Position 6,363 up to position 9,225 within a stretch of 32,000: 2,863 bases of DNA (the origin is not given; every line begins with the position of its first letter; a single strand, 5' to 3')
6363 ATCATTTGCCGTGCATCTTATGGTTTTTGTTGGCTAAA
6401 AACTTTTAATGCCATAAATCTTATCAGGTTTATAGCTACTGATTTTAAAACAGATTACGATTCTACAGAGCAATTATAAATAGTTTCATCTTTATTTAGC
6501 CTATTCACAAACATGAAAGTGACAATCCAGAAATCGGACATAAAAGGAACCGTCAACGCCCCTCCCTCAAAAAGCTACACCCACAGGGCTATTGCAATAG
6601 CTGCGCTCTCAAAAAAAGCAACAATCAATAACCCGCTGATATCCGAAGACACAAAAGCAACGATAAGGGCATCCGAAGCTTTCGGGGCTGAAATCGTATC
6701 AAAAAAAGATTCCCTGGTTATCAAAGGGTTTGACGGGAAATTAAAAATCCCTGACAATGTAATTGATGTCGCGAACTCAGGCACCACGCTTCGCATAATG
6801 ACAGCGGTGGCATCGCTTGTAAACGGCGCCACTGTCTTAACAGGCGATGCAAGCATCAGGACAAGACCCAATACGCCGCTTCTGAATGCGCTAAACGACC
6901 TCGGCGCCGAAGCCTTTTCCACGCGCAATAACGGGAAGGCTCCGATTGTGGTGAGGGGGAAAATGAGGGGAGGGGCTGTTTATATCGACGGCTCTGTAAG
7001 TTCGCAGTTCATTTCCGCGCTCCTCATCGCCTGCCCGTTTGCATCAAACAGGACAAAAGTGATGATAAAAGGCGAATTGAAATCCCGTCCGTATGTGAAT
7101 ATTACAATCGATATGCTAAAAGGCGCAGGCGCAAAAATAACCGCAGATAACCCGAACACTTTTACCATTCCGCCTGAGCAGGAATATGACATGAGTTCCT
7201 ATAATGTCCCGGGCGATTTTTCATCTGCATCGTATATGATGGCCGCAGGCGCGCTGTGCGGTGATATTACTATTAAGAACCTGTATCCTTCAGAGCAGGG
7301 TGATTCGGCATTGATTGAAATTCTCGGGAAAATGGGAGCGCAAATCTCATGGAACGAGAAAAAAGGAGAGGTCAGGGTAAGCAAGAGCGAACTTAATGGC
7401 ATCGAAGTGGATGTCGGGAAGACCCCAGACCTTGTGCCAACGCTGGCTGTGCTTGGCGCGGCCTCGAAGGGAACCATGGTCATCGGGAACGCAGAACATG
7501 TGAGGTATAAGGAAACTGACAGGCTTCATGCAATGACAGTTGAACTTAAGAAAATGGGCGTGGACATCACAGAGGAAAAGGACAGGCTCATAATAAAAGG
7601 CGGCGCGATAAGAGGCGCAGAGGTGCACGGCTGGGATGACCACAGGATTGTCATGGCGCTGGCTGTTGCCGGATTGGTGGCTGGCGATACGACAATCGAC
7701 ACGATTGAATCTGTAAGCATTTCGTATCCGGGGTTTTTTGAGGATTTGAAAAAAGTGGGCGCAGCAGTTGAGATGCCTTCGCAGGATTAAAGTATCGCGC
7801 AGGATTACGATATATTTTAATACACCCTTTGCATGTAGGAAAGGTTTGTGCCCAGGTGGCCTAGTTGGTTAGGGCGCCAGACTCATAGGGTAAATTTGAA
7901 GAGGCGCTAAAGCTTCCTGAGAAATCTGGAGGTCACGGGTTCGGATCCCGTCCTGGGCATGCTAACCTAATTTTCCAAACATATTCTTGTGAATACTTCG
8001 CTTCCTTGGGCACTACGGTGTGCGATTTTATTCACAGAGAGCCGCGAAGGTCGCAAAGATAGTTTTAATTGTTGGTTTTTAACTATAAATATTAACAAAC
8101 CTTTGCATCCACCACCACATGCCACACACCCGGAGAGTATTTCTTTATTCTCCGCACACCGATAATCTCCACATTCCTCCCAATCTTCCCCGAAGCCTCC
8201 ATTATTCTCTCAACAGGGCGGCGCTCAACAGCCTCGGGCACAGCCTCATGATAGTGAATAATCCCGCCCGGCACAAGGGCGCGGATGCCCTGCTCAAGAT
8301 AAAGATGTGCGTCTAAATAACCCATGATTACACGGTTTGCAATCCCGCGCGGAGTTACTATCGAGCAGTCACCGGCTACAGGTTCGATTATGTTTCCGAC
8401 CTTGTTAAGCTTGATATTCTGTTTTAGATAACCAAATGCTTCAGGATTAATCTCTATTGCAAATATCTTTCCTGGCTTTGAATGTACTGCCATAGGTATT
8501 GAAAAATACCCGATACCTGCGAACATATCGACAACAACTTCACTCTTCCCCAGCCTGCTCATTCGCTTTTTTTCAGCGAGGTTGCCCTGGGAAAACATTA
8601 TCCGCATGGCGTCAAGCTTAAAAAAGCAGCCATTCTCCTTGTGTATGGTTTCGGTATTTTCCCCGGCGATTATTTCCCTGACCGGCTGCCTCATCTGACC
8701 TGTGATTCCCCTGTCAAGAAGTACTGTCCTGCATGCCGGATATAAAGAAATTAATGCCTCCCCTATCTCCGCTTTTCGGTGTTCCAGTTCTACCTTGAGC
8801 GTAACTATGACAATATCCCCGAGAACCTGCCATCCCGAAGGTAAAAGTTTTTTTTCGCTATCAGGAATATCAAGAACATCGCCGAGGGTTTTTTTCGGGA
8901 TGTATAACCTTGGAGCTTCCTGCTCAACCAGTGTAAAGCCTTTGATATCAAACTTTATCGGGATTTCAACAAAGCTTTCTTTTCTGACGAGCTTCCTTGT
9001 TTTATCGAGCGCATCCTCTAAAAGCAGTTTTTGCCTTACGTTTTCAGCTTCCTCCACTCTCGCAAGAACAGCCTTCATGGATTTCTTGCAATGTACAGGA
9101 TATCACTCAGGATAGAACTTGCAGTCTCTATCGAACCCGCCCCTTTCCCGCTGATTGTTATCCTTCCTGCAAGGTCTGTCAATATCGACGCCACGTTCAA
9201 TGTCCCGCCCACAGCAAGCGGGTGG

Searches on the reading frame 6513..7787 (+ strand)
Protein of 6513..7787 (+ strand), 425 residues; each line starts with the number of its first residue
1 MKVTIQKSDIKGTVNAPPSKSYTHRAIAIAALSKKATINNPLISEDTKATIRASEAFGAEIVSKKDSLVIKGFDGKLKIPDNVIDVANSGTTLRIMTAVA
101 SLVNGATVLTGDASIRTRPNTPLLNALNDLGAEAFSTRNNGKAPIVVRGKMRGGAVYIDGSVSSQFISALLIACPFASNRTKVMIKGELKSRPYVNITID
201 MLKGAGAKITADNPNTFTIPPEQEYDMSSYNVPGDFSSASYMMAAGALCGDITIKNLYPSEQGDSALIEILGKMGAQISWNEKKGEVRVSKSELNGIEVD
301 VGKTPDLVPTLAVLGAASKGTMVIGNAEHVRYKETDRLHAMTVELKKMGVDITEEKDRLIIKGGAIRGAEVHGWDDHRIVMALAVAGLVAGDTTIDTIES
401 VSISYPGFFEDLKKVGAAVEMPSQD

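Call 77: search_protein_families(library=pfam, proteins=[window:6513-7787:+], max_evalue=0.001)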
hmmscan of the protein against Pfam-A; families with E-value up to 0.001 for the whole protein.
window:6513-7787:+ (425 aa): 1 family
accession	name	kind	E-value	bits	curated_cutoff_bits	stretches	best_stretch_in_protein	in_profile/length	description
PF00275.25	EPSP_synthase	-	2.5e-118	395.9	22.8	1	7-412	4-417/417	EPSP synthase (3-phosphoshikimate 1-carboxyvinyltransferase)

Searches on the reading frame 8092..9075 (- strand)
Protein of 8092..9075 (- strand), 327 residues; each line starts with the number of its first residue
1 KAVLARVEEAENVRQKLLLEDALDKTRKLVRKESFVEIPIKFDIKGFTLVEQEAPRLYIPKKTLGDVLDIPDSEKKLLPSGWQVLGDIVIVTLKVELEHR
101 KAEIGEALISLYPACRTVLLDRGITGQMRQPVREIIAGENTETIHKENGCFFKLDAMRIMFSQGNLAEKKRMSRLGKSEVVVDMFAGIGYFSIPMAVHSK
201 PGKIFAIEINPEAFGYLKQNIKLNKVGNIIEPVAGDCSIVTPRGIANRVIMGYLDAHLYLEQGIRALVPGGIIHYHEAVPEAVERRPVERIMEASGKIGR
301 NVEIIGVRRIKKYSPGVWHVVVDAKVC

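Call 77: search_protein_families(library=pfam, proteins=[window:8092-9075:-], max_evalue=0.001)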
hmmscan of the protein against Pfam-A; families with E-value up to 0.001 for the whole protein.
window:8092-9075:- (327 aa): 5 families
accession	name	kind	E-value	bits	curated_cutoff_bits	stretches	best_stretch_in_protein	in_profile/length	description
PF02475.24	TRM5-TYW2_MTfase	-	1.7e-57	194.4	28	1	143-299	1-160/164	TRM5/TYW2 methyltransferase domain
PF25133.1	TYW2_N_2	-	1.9e-20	73.2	27.7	1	69-141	8-79/79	TYW2 N-terminal domain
PF18093.7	Trm5_N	-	1.1e-08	35.1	22.7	1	8-46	7-45/47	tRNA methyltransferase 5 N-terminal domain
PF05175.20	MTS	-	0.0004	20.5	23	1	177-242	31-95/170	Methyltransferase small domain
PF02005.22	TRM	-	0.00059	19.6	27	1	174-240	46-113/376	N2,N2-dimethylguanosine tRNA methyltransferase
